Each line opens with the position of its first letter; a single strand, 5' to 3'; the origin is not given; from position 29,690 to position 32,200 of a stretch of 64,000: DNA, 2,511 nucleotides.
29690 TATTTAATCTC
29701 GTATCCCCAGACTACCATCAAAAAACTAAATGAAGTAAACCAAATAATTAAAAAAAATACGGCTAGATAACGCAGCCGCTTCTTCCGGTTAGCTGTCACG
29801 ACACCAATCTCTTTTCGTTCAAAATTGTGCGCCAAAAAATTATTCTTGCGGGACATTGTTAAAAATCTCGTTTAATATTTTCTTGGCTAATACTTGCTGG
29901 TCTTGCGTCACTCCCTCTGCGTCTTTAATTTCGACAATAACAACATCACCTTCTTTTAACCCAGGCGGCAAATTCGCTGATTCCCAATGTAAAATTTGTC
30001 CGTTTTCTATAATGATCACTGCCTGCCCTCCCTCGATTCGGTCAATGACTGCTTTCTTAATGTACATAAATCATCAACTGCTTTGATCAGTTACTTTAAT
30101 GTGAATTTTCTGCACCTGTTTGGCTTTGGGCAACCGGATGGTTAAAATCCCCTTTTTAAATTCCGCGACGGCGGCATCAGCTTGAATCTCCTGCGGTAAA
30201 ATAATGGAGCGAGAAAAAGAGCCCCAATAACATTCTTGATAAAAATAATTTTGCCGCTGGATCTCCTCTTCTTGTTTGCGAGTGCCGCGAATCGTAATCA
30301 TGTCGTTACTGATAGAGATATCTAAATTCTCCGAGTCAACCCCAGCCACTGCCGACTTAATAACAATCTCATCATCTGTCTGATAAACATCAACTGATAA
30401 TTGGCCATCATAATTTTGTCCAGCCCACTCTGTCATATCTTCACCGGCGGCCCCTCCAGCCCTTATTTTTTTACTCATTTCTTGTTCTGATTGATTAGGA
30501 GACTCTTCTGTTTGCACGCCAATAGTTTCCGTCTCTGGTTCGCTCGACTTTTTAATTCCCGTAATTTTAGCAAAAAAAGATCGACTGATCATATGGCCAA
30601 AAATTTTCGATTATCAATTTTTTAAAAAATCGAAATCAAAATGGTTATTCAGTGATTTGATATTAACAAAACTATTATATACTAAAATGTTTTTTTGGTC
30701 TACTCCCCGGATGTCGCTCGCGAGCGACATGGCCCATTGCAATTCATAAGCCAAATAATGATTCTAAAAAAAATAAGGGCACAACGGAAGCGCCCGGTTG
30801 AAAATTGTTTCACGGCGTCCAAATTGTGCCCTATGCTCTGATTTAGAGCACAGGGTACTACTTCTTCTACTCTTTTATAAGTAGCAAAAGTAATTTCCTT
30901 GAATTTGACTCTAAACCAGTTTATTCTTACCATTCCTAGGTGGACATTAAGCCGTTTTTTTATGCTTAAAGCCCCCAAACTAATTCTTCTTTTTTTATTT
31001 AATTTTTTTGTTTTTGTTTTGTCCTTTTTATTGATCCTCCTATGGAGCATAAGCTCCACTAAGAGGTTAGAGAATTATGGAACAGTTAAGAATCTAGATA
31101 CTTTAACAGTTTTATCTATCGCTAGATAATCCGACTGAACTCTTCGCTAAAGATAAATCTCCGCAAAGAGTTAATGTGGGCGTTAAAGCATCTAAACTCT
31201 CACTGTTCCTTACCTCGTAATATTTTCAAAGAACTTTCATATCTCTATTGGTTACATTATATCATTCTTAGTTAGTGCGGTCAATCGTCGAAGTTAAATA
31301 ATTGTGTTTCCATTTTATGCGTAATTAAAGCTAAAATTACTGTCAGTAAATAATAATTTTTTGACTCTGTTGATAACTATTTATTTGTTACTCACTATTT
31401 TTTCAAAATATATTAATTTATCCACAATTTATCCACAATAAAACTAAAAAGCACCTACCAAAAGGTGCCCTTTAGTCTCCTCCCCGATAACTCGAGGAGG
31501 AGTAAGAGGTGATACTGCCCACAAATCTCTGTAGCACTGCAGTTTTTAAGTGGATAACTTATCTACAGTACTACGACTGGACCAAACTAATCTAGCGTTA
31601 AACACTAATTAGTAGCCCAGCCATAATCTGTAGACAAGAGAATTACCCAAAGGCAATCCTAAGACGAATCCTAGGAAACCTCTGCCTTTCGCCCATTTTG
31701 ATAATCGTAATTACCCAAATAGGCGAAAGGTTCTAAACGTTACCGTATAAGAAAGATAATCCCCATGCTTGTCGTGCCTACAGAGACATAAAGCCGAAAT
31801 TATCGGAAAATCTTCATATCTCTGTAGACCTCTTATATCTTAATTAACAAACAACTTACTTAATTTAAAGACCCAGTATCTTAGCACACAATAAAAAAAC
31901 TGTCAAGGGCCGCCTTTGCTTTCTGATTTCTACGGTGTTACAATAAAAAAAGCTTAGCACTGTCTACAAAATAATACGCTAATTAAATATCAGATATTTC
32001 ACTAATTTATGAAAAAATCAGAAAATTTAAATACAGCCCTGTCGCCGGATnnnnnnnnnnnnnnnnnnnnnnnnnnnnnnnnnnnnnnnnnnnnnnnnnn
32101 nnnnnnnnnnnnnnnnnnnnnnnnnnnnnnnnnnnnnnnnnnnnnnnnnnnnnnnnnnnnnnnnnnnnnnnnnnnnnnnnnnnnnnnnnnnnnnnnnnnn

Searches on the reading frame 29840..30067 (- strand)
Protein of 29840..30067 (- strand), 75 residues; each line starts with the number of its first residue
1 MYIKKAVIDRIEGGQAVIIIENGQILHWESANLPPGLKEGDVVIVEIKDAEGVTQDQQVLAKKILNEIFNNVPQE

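Call 3: search_protein_families(library=pfam, proteins=[window:29840-30067:-], max_evalue=0.01)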
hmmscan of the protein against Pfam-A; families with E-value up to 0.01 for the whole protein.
window:29840-30067:- (75 aa): 1 family
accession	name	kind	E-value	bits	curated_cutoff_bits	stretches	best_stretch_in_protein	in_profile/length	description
PF11213.13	DUF3006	-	1.3e-12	48.2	32.3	1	6-58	1-50/67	Protein of unknown function (DUF3006)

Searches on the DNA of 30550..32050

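Call 59: search_rna_families(source=window, start=30550, end=32050, threshold=evalue, max_evalue=1)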
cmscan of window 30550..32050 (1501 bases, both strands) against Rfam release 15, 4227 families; matches with E-value up to 1: 0.
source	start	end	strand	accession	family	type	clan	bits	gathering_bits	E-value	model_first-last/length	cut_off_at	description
